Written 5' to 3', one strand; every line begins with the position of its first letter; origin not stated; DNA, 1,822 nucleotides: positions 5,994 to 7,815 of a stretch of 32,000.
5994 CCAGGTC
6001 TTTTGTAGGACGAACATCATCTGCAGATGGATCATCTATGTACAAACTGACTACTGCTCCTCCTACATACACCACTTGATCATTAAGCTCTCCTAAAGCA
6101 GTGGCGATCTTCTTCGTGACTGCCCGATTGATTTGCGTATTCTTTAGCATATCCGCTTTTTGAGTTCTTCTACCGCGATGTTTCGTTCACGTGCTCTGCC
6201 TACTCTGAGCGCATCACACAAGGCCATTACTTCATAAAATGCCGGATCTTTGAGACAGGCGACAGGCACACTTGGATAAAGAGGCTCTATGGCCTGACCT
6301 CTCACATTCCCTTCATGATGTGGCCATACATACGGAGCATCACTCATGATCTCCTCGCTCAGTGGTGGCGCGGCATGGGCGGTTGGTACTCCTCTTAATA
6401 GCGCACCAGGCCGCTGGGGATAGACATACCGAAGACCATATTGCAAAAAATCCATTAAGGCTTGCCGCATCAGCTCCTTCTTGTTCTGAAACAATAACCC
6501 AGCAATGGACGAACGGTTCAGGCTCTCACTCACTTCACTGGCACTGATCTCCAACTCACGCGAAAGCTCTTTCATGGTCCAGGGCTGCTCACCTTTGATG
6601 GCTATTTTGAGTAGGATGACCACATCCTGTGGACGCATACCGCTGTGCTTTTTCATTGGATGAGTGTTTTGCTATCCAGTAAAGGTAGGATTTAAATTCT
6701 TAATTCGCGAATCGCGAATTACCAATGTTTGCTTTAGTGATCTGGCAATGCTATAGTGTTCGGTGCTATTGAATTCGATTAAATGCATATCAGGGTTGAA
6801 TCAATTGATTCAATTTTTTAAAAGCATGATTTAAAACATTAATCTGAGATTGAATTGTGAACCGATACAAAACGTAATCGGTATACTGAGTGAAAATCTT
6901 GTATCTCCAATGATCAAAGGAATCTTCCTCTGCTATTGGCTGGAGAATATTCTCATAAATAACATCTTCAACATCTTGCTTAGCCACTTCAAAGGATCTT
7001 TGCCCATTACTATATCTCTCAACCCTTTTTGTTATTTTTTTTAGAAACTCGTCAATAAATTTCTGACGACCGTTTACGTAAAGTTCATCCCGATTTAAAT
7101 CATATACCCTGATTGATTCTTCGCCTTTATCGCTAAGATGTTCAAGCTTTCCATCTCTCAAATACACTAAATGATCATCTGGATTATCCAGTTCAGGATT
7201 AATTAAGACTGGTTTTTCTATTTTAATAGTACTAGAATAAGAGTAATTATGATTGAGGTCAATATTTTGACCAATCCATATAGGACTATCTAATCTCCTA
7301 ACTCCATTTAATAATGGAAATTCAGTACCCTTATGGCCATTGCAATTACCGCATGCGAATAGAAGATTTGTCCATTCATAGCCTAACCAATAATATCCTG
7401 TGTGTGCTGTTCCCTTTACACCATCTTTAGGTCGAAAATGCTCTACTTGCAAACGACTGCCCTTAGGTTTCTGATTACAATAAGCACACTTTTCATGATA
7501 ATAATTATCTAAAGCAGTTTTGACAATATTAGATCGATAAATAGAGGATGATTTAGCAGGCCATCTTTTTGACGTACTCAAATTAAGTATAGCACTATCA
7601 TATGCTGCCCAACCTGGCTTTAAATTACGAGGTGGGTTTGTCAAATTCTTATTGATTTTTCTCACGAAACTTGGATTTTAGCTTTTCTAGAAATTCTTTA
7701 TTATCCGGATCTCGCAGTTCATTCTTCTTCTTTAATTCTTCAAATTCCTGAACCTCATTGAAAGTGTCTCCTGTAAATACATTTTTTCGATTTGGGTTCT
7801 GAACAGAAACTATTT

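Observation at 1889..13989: Type I R-M operon used as a scaffold for several nested accessory modules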

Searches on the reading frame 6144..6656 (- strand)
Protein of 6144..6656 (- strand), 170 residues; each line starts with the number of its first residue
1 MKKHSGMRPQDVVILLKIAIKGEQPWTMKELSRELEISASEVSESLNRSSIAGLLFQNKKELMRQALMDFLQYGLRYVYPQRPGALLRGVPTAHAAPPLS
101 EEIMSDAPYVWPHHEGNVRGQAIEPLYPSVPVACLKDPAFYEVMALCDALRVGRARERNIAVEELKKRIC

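Call 3: search_protein_families(library=pfam, proteins=[window:6144-6656:-], max_evalue=0.01)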
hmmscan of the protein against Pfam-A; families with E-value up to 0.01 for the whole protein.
window:6144-6656:- (170 aa): 3 families
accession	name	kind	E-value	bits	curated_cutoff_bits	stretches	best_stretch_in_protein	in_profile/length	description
PF12802.13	MarR_2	-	0.0012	19.4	27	1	5-55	1-50/61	MarR family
PF21476.4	PF0610-like_N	-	0.0021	18.7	33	1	23-47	12-36/50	PF0610-like, N-terminal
PF01325.25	Fe_dep_repress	-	0.0051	17.4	26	1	24-58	21-55/60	Iron dependent repressor, N-terminal DNA binding domain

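Call 4: search_protein_families(library=padloc, proteins=[window:6144-6656:-], max_evalue=0.01)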
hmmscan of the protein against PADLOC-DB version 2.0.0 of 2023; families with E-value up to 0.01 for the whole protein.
window:6144-6656:- (170 aa): 2 families
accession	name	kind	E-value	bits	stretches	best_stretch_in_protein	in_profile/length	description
PDLC04515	PDC-M21A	-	1.2e-49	166.8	1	22-169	49-202/205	-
PDLC01044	Csa3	-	0.0083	14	0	5-59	132-183/194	Type I-A associated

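Call 44: search_protein_families(library=ncbifam, proteins=[window:6144-6656:-], max_evalue=0.001)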
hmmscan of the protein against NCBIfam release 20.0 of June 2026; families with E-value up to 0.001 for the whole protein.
window:6144-6656:- (170 aa): 2 families
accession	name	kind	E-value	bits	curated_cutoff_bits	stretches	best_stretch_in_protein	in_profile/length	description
NF040939.2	trans_reg_lrs14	equivalog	0.00027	20.9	90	1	10-62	22-73/103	Lrs14 family HTH-type transcriptional regulator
NF053606.1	Sta1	subfamily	0.00048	20.2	80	1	7-64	18-73/100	Sta1 family transcriptional regulator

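Call 64: search_solved_structures(query=window:6144-6656:-, max_evalue=10)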
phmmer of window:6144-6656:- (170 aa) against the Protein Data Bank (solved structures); distinct sequences matched with E-value up to 10: 1.
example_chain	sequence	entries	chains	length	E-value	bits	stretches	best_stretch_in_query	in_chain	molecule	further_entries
2d1h_A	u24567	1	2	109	1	12.6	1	10-61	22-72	109aa long hypothetical transcriptional regulator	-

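Call 66: find_homologous_proteins(query=window:6144-6656:-, max_evalue=0.00001)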
Query window:6144-6656:- (170 aa): 2237 proteins with E <= 0.00001 among 2337 candidates; the best 120 are listed.
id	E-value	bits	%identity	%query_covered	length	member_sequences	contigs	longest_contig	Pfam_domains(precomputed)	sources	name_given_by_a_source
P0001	3.6e-102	357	94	100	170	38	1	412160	-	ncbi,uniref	ncbi:hypothetical protein [Marinoscillum sp.]|uniref:hypothetical protein n=1 Tax=Marinoscillum sp. 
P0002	5.0e-96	337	88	100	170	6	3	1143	-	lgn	-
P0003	5.7e-96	337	90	100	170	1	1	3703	-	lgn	-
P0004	1.1e-94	333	88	100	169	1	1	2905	-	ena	-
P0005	8.8e-94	330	87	100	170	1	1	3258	-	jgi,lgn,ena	-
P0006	2.2e-93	329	87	100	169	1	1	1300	-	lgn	-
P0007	1.2e-92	326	89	96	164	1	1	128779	-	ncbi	ncbi:MAG: hypothetical protein JXR10_14665 [Cyclobacteriaceae bacterium]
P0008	2.3e-92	325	86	100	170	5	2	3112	-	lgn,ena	-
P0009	1.9e-91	322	85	100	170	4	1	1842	-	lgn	-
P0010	9.5e-91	320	86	96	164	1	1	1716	-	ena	-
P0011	3.0e-89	315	85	100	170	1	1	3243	-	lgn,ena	-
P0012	1.4e-88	313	81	100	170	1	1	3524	-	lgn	-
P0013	5.2e-87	308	81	100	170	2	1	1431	-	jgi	jgi:hypothetical protein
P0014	9.7e-87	307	85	96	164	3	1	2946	-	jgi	-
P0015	1.4e-86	307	79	100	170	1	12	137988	-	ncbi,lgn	-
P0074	1.5e-76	274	71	100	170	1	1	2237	-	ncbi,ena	-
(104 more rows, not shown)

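Call 76: predict_structure(alignment_id=A3)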
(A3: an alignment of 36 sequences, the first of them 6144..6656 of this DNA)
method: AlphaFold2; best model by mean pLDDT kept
length: 170 residues; sequences in the alignment: 36
mean_pLDDT: 67.9   pTM: 0.70
mean pLDDT of the five models: 67.9, 65.0, 61.7, 60.0, 56.5
residues with pLDDT >= 90: 0; 70-90: 96; 50-70: 43; < 50: 31
segments of 3 or more residues with pLDDT < 50: 1-4, 56-59, 82-98
pLDDT, mean of each block of 10 residues (from residue 1): 57 86 84 87 78 51 70 76 39 41 53 53 62 77 79 76 83
secondary structure, 60 per line:
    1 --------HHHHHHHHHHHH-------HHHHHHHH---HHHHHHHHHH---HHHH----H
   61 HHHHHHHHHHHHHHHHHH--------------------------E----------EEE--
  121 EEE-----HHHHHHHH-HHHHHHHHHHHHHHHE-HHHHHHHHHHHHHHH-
elements in order: H9-20 H28-35 H39-48 H52-55 H60-78 E116-118 E121-123 H129-136 H138-152 H155-169

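Call 78: fold_search(model_id=the predicted structure, library=pdb)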
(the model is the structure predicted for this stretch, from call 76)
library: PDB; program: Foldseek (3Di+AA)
matches with E <= 10: 299; with E <= 0.001: 0
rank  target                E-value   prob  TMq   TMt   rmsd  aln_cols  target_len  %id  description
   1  4wt0_A                8.6e-01  0.63  0.25  0.52   4.8        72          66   24  Crystal structure of the DNA binding domains of LiaRD191N from E. faecalis (released 2015-05-06)
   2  9fkr_A                1.1e+00  0.72  0.28  0.19   4.1        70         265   24  KAT6A IN COMPLEX WITH SMALL MOLECULE INHIBITOR BAY-184 (released 2024-11-06)
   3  4wu4_A                1.1e+00  0.51  0.24  0.49   6.0        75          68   23  Crystal structure of E. faecalis DNA binding domain LiaRD191N complexed with 22bp DNA (released 2015-05-06)
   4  5n08_A                1.2e+00  0.33  0.27  0.33   6.1        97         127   13  Structure of the apo form of the NO response regulator NsrR (released 2017-04-26)
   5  4wul_A                1.3e+00  0.54  0.25  0.53   4.8        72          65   24  Crystal structure of E. faecalis DNA binding domain LiaRD191N complexed with 26bp DNA (released 2015-05-06)
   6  4wul_B                1.4e+00  0.47  0.24  0.51   4.7        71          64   21  Crystal structure of E. faecalis DNA binding domain LiaRD191N complexed with 26bp DNA (released 2015-05-06)
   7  7ve5_A                1.9e+00  0.41  0.24  0.51   4.5        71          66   21  C-terminal domain of VraR (released 2022-05-18)
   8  3mkl_A                1.9e+00  0.25  0.19  0.27   5.9        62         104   19  Crystal structure of DNA-binding transcriptional dual regulator from Escherichia coli K-12 (released 2010-04-28)
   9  7x1k_A                2.0e+00  0.38  0.23  0.47   5.0        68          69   16  Crystal structure of the flagellar expression regulator DegU from Listeria monocytogenes (released 2022-08-10)
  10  7x1k_B                2.0e+00  0.35  0.22  0.44   5.0        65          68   20  Crystal structure of the flagellar expression regulator DegU from Listeria monocytogenes (released 2022-08-10)
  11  5hev_A                2.1e+00  0.38  0.25  0.21   4.9        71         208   20  Crystal Structure of the beryllofluoride-activated LiaR from Enterococcus faecium (released 2016-11-16)
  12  4wsz_A                2.2e+00  0.30  0.24  0.48   5.0        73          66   22  Crystal structure of the DNA binding domains of wild type LiaR from E. faecalis (released 2015-05-06)
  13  3mkl_B                2.2e+00  0.21  0.19  0.26   5.9        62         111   19  Crystal structure of DNA-binding transcriptional dual regulator from Escherichia coli K-12 (released 2010-04-28)
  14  4ija_B                2.3e+00  0.84  0.21  0.10   1.5        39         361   23  Structure of S. aureus methicillin resistance factor MecR2 (released 2013-06-12)
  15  3f72_F                2.4e+00  0.30  0.25  0.39   6.5        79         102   15  Crystal Structure of the Staphylococcus aureus pI258 CadC Metal Binding Site 2 Mutant (released 2009-04-07)
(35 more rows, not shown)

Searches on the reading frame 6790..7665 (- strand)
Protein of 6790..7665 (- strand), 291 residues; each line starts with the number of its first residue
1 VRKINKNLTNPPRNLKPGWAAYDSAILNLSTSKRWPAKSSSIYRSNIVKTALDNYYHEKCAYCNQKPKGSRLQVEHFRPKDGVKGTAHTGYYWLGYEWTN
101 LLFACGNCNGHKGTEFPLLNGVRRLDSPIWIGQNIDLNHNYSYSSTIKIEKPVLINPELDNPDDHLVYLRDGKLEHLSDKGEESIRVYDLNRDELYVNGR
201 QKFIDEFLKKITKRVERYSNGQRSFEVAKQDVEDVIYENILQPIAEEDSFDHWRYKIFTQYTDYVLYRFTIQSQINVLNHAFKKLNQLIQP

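Call 3: search_protein_families(library=pfam, proteins=[window:6790-7665:-], max_evalue=0.01)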
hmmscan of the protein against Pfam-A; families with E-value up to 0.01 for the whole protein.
window:6790-7665:- (291 aa): 2 families
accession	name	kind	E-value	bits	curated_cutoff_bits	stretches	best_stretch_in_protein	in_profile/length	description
PF01844.29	HNH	-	3.8e-05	24.2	21.4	1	60-114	1-46/47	HNH endonuclease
PF14279.12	HNH_5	-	0.0029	17.9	27.5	0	96-116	27-47/56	HNH endonuclease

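Call 4: search_protein_families(library=padloc, proteins=[window:6790-7665:-], max_evalue=0.01)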
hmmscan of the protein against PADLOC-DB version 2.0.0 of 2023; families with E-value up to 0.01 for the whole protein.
window:6790-7665:- (291 aa): 50 families (the best 25 are shown)
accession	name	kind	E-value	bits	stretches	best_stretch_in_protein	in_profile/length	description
PDLC00316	PtuB1|PtuB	-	6.8e-58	194.6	1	1-286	1-299/301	Unknown function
PDLC00339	PtuB1|PtuB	-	2.2e-42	143.6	1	20-233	27-232/261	Unknown function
PDLC00288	PtuA1|PtuA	-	9.5e-41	138.2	1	27-286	35-284/733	AAA ATPase domain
PDLC00328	PtuB1|PtuB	-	8.1e-39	131.9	1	1-220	1-238/295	Unknown function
PDLC00292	PtuA1|PtuA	-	1.1e-38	131.1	1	40-260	41-243/726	AAA ATPase domain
PDLC00319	PtuB1|PtuB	-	3.9e-34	116.6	1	41-249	52-273/310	Unknown function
PDLC00329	PtuB1|PtuB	-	5.4e-31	106.2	1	1-117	1-125/331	Unknown function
PDLC00330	PtuB1|PtuB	-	4.6e-28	96.8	1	1-257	1-254/271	Unknown function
PDLC00337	PtuB1|PtuB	-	1.6e-25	88.2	2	1-120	1-112/216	Unknown function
PDLC00291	PtuA1|PtuA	-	2.1e-25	87.4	1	36-223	44-231/773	AAA ATPase domain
PDLC02924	HNH_I-A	-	3e-21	74.3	1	1-231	1-178/198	-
PDLC00333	PtuB1|PtuB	-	3.5e-21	73.9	1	38-250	41-249/272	Unknown function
PDLC00342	PtuB1|PtuB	-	5.3e-21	73.1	2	35-114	25-98/247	Unknown function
PDLC00343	PtuB1|PtuB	-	2.5e-20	71.3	1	48-236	54-246/283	Unknown function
PDLC00317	PtuB1|PtuB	-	1.9e-19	68.5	2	151-240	115-205/244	Unknown function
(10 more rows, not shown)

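Call 44: search_protein_families(library=ncbifam, proteins=[window:6790-7665:-], max_evalue=0.001)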
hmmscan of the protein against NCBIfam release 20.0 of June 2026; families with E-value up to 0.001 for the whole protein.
window:6790-7665:- (291 aa): 3 families
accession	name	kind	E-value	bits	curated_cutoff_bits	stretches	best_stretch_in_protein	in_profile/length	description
NF041761.1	PtuB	equivalog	8.1e-19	68.3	150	1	30-222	19-192/218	retron Ec78 anti-phage system effector HNH endonuclease PtuB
TIGR02646.1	TIGR02646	subfamily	1.7e-12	47.6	52.15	1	44-195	11-140/144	retron system putative HNH endonuclease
NF040563.1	guided_IscB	equivalog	0.00042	19.6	175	1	32-114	168-237/314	RNA-guided endonuclease IscB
